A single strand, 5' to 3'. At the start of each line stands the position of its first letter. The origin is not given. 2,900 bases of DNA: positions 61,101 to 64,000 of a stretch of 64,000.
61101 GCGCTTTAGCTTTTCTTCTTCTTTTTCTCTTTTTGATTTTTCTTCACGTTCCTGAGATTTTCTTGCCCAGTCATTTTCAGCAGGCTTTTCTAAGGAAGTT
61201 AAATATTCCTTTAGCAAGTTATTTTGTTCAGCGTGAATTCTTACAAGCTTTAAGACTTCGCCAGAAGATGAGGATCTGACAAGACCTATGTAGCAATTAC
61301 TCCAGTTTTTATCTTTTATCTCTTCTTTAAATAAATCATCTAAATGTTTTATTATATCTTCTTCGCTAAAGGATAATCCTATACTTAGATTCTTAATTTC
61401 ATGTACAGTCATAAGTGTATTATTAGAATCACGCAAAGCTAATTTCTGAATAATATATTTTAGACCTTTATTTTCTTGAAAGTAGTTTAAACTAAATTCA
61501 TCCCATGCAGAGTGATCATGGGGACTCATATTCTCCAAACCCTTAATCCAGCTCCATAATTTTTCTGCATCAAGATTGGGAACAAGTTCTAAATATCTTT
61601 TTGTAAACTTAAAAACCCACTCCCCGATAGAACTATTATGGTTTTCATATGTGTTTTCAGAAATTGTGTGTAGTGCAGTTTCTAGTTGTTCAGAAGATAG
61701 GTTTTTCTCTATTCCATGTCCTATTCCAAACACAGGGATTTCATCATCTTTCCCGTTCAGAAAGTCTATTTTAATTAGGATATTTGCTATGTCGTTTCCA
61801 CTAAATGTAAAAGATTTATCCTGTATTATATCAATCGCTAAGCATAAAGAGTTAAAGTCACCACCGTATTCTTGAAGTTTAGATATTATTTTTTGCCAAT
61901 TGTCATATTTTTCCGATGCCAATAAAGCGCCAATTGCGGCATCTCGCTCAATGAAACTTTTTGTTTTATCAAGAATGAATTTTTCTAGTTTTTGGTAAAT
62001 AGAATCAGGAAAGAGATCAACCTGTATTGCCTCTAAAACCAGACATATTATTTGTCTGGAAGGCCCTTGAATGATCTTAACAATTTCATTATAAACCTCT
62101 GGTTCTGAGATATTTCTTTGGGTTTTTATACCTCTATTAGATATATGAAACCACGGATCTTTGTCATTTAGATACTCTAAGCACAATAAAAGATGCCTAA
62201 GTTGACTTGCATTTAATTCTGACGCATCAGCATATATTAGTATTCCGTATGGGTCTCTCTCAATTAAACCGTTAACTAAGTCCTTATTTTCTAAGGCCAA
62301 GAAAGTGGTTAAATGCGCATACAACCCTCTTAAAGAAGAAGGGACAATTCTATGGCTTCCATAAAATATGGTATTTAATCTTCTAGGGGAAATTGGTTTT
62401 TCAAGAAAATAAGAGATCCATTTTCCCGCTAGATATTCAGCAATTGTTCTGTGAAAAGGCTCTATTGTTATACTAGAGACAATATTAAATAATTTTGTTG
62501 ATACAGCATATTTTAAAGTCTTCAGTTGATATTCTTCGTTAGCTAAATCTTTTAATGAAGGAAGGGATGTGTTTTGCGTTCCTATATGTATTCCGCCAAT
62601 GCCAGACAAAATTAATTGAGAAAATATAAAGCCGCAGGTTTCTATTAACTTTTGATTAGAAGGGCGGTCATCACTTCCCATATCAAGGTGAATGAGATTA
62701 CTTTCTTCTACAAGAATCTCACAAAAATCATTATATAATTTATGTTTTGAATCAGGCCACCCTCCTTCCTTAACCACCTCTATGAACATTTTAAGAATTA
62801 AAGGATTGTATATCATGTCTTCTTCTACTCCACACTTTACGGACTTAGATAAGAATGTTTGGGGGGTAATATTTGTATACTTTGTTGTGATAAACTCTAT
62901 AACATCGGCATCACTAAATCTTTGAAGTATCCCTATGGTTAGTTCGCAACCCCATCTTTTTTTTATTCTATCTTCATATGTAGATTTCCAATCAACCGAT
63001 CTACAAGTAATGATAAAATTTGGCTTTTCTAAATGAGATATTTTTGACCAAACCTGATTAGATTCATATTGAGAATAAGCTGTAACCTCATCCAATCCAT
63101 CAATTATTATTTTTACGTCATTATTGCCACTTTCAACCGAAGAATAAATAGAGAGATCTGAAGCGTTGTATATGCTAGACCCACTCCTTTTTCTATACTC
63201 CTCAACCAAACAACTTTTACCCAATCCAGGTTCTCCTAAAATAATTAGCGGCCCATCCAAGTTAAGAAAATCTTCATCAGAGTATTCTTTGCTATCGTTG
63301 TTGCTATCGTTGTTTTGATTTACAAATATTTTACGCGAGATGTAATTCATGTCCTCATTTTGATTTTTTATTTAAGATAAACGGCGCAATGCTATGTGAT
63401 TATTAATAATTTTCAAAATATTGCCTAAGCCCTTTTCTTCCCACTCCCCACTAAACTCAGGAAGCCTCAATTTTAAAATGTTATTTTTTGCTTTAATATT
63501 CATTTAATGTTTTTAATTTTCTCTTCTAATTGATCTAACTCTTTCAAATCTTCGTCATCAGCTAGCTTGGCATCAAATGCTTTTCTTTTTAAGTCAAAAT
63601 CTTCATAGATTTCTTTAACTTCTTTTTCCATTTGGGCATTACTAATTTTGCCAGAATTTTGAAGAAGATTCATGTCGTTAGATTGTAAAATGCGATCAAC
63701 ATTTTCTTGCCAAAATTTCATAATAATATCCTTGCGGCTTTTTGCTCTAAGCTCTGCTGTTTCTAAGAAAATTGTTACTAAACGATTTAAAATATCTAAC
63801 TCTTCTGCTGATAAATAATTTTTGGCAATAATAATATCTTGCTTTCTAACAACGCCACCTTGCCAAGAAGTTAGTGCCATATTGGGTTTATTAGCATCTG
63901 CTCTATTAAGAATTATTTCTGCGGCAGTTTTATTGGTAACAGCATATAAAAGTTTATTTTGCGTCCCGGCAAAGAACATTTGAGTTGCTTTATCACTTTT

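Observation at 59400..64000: RhuM gene followed by a giant NACHT/STAND-like NTPase with a C-terminal PD-(D/E)xK-like module: candidate undescribed single-gene defence system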

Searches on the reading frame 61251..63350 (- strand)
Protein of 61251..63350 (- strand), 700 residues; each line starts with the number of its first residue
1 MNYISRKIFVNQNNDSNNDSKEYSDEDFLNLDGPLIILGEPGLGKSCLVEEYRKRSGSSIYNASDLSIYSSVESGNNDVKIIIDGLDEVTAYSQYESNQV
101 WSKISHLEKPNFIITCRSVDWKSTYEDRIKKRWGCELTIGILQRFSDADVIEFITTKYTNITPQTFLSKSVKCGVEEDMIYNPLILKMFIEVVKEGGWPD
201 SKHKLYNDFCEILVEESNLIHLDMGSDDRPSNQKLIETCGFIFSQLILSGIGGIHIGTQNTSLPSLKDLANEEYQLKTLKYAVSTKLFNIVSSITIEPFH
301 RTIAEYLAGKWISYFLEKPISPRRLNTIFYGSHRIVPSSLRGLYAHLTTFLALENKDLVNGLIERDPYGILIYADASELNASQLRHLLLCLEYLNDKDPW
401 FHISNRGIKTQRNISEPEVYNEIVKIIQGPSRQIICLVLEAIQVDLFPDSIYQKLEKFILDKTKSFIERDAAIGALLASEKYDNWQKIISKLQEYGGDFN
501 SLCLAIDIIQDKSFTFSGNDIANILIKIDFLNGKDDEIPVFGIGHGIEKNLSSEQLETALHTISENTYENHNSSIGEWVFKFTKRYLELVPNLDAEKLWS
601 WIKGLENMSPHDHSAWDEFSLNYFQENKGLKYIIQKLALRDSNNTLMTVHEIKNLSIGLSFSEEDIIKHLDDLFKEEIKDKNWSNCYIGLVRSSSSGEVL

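Call 63: predict_structure(alignment_id=A3)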
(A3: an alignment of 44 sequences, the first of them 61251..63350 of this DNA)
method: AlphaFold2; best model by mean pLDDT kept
length: 700 residues; sequences in the alignment: 44
mean_pLDDT: 87.6   pTM: 0.81
mean pLDDT of the five models: 87.6, 85.9, 84.8, 84.0, 82.9
residues with pLDDT >= 90: 413; 70-90: 231; 50-70: 51; < 50: 5
segments of 3 or more residues with pLDDT < 50: 697-700
pLDDT, mean of each block of 10 residues (from residue 1): 86 62 93 92 92 93 84 76 87 69 78 89 83 89 93 92 90 85 92 89 92 87 76 96 94 84 90 93 92 84 95 80 78 80 94 88 93 91 96 92 70 90 95 93 94 96 93 93 95 84 94 94 92 68 86 96 79 83 93 89 84 88 94 93 88 91 92 82 86 65
secondary structure, 60 per line:
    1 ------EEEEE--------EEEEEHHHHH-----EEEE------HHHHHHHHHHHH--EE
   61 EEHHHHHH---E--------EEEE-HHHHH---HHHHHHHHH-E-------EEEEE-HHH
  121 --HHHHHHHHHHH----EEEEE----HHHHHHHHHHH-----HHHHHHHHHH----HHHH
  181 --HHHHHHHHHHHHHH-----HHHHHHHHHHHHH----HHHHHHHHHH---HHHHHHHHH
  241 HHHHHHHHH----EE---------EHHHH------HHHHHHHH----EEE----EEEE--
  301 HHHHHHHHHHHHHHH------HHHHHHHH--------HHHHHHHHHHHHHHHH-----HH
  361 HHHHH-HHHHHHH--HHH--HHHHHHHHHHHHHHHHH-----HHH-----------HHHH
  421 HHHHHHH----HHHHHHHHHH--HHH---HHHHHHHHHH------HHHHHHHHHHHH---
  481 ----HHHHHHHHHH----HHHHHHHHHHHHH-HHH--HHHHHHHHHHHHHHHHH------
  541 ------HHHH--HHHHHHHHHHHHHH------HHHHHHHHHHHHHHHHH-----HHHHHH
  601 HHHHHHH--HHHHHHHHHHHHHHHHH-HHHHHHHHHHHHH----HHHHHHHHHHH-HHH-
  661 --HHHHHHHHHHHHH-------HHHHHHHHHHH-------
elements in order (helices of 4 or more, strands of 3 or more residues): E7-11 E20-24 H25-29 E35-38 H45-56 E59-62 H63-68 E81-84 H86-90 H94-102 E112-116 H123-133 E138-142 H147-157 H163-172 H177-180 H183-196 H202-214 H219-228 H232-249 H266-269 H276-283 E288-290 E295-298 H301-315 H322-329 H338-353 H359-365 H367-373 H381-397 H417-427 H432-441 H450-459 H466-477 H485-494 H499-511 H518-534 H547-550 H553-566 H573-589 H595-607 H610-626 H628-640 H645-655 H663-675 H683-693

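Call 70: fold_search(model_id=the predicted structure, library=pdb)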
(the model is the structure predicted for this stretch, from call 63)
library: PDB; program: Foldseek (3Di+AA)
matches with E <= 10: 1322; with E <= 0.001: 24
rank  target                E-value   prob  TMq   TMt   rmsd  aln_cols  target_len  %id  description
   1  4kxf_D                2.5e-08  1.00  0.30  0.25  18.4       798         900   12  Crystal structure of NLRC4 reveals its autoinhibition mechanism (released 2013-07-24)
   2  4kxf_K                4.1e-08  1.00  0.29  0.25  20.0       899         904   11  Crystal structure of NLRC4 reveals its autoinhibition mechanism (released 2013-07-24)
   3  4kxf_H                5.1e-08  1.00  0.29  0.25  18.3       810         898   10  Crystal structure of NLRC4 reveals its autoinhibition mechanism (released 2013-07-24)
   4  4kxf_N                5.1e-08  1.00  0.29  0.25  20.6       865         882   10  Crystal structure of NLRC4 reveals its autoinhibition mechanism (released 2013-07-24)
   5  8fvu_B                5.1e-08  1.00  0.30  0.24  25.3       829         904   12  Cryo-EM structure of human Needle/NAIP/NLRC4 (R288A) (released 2024-01-03)
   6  4kxf_L                7.4e-08  1.00  0.30  0.25  20.1       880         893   11  Crystal structure of NLRC4 reveals its autoinhibition mechanism (released 2013-07-24)
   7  4kxf_F                1.8e-07  1.00  0.30  0.25  20.7       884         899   12  Crystal structure of NLRC4 reveals its autoinhibition mechanism (released 2013-07-24)
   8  4kxf_B                1.9e-07  1.00  0.30  0.25  20.3       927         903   10  Crystal structure of NLRC4 reveals its autoinhibition mechanism (released 2013-07-24)
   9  8fw2_A                3.2e-07  1.00  0.32  0.26  24.4       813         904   11  Cryo-EM structure of full-length human NLRC4 inflammasome with C11 symmetry (released 2024-01-03)
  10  7zgu_A                3.7e-07  1.00  0.26  0.24  16.5       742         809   12  Human NLRP3-deltaPYD hexamer (released 2022-05-18)
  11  4kxf_P                4.5e-07  1.00  0.30  0.26  19.9       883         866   11  Crystal structure of NLRC4 reveals its autoinhibition mechanism (released 2013-07-24)
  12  6mfv_A                6.5e-07  1.00  0.19  0.20  23.4       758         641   12  Crystal structure of the Signal Transduction ATPase with Numerous Domains (STAND) protein with a tetratricopeptide rep (released 2019-02-20)
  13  6b5b_B                2.8e-06  1.00  0.30  0.25  24.5       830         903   11  Cryo-EM structure of the NAIP5-NLRC4-flagellin inflammasome (released 2017-11-15)
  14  8dgf_B                2.9e-06  1.00  0.27  0.14  20.7       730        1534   13  Avs4 bound to phage PhiV-1 portal (released 2022-08-03)
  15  8ri2                  6.5e-06  1.00  0.27  0.34  12.1       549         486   13  Crystal structure of NLRP3 in complex with inhibitor NP3-562 (released 2024-01-17)
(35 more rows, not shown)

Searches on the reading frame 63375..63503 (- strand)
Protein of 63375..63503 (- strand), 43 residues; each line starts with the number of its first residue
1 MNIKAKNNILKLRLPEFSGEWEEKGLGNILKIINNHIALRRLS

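Call 69: search_protein_families(library=pfam, proteins=[window:63375-63503:-], max_evalue=10)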
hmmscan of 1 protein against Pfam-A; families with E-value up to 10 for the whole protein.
seq(43 aa): 0 families

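Call 71: search_dna_similar(query=window:63375-63503:-, collection=plasmids, mode=protein, max_evalue=1, max_rows=15)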
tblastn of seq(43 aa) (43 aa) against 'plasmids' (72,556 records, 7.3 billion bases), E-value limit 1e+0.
Records with a match: 24; places in all: 24; records where one place covers at least 80% of the query: 2.
Best place of each record, by identity: 80-90% 1; 60-80% 7; <60% 16.
By first word of the organism name: Staphylococcus 10; Enterococcus 4; Shewanella 2; Cetobacterium 1; Hymenobacter 1; Clostridium 1; Arsenophonus 1; Persicobacter 1; Mammaliicoccus 1; Rhodobacteraceae 1; and 1 more.
By predicted mobility (MOB-suite, as given by PLSDB): non-mobilizable 17; mobilizable 7.
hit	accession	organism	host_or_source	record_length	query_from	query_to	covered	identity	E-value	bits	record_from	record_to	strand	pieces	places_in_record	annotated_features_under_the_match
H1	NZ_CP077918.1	Staphylococcus aureus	Homo sapiens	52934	1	35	81%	51.4%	3e-4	42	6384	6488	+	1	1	restriction endonuclease subunit S | type I restriction-modification system subunit M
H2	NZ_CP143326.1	Cetobacterium somerae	intestine of Yellow Catfish,pure culture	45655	4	30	63%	66.7%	2e-3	40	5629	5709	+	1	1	restriction endonuclease subunit S | PDDEXK nuclease domain-containing protein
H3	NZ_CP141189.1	Hymenobacter sp. GOD-10R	single cell,Crepidiastrum sonchifolium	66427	2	35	79%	50.0%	8e-4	41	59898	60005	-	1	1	restriction endonuclease subunit S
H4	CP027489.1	Staphylococcus aureus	Homo sapiens,wound fluid,Femural ...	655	1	33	77%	48.5%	1e-1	35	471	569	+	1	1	restriction endonuclease subunit S | type I restriction-modification system subunit M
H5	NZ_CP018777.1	Staphylococcus condimenti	Homo sapiens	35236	9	34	60%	61.5%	7e-4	41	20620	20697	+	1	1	restriction endonuclease subunit S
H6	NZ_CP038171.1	Enterococcus faecium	swine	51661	8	34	63%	55.6%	1e-1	34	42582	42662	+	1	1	restriction endonuclease subunit S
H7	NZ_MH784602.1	Enterococcus faecium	pig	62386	8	34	63%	55.6%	1e-1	34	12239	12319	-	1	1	restriction endonuclease subunit S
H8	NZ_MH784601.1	Enterococcus faecium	pig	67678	8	34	63%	55.6%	1e-1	34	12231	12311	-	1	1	restriction endonuclease subunit S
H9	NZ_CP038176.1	Enterococcus faecium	chicken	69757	8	34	63%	55.6%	1e-1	34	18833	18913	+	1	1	restriction endonuclease subunit S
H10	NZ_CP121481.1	Staphylococcus epidermidis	Homo sapiens,Forehead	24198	11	32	51%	68.2%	3e-1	34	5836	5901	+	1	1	none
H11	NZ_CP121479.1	Staphylococcus epidermidis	Homo sapiens,Driveline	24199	11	32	51%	68.2%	3e-1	34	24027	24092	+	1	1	none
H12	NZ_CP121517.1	Staphylococcus epidermidis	Homo sapiens,Driveline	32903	11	32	51%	68.2%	3e-1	34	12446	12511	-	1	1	none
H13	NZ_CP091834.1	Shewanella xiamenensis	hospital wastewater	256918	4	32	67%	51.7%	1e-1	35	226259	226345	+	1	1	restriction endonuclease subunit S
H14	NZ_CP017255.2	Clostridium taeniosporum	microbial cells,Lake Mainaki silt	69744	11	28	42%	83.3%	9e-2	35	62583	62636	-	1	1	restriction endonuclease subunit S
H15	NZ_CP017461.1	Staphylococcus nepalensis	cell culture,Korean fermented food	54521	9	31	53%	60.9%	2e-2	37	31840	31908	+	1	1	restriction endonuclease subunit S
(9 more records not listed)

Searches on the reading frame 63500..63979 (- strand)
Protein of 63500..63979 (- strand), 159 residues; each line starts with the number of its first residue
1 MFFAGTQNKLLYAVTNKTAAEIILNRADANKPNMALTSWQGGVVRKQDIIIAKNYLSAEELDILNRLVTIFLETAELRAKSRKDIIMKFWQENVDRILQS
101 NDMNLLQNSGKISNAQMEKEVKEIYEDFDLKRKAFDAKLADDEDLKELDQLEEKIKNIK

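Call 3: search_protein_families(library=pfam, proteins=[window:63500-63979:-], max_evalue=1)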
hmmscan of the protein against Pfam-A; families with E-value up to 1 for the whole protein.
window:63500-63979:- (159 aa): 2 families
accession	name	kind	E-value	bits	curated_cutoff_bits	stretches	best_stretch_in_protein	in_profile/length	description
PF13310.11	Virulence_RhuM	-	1e-49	169.6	33.7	1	1-134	117-250/252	Virulence protein RhuM family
PF19269.4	Anticodon_2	-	0.069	14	23.6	1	63-134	32-103/141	Anticodon binding domain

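Call 4: search_protein_families(library=padloc, proteins=[window:63500-63979:-], max_evalue=1)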
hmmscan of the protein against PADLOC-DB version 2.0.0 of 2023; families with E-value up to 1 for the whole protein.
window:63500-63979:- (159 aa): 8 families
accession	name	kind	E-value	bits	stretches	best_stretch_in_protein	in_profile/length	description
PDLC04852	PDC-S05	-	3.5e-57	191.9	1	1-156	185-340/346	-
PDLC04853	PDC-S05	-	3.5e-50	169.1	1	2-156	180-330/336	-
PDLC04864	PDC-S05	-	2.2e-46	156.4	1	2-154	121-272/277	-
PDLC04851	PDC-S05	-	4.4e-46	155.5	1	2-148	186-334/342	-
PDLC04843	PDC-S05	-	2.7e-38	130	1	2-156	177-327/330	-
PDLC04868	PDC-S05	-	2.4e-37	126.8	1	2-138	183-325/335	-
PDLC04871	PDC-S05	-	5.8e-35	119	1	2-131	308-440/468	-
PDLC04870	PDC-S05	-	3.7e-05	21.2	1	2-29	182-209/214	-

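Call 5: search_protein_families(library=ncbifam, proteins=[window:63500-63979:-], max_evalue=1)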
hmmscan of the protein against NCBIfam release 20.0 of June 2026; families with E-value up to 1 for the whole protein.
window:63500-63979:- (159 aa): 1 family
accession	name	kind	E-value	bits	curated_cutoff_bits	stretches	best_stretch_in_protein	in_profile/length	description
TIGR02155.1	PA_CoA_ligase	equivalog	0.0082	14.7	646.3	1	110-152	9-51/422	phenylacetate--CoA ligase PaaK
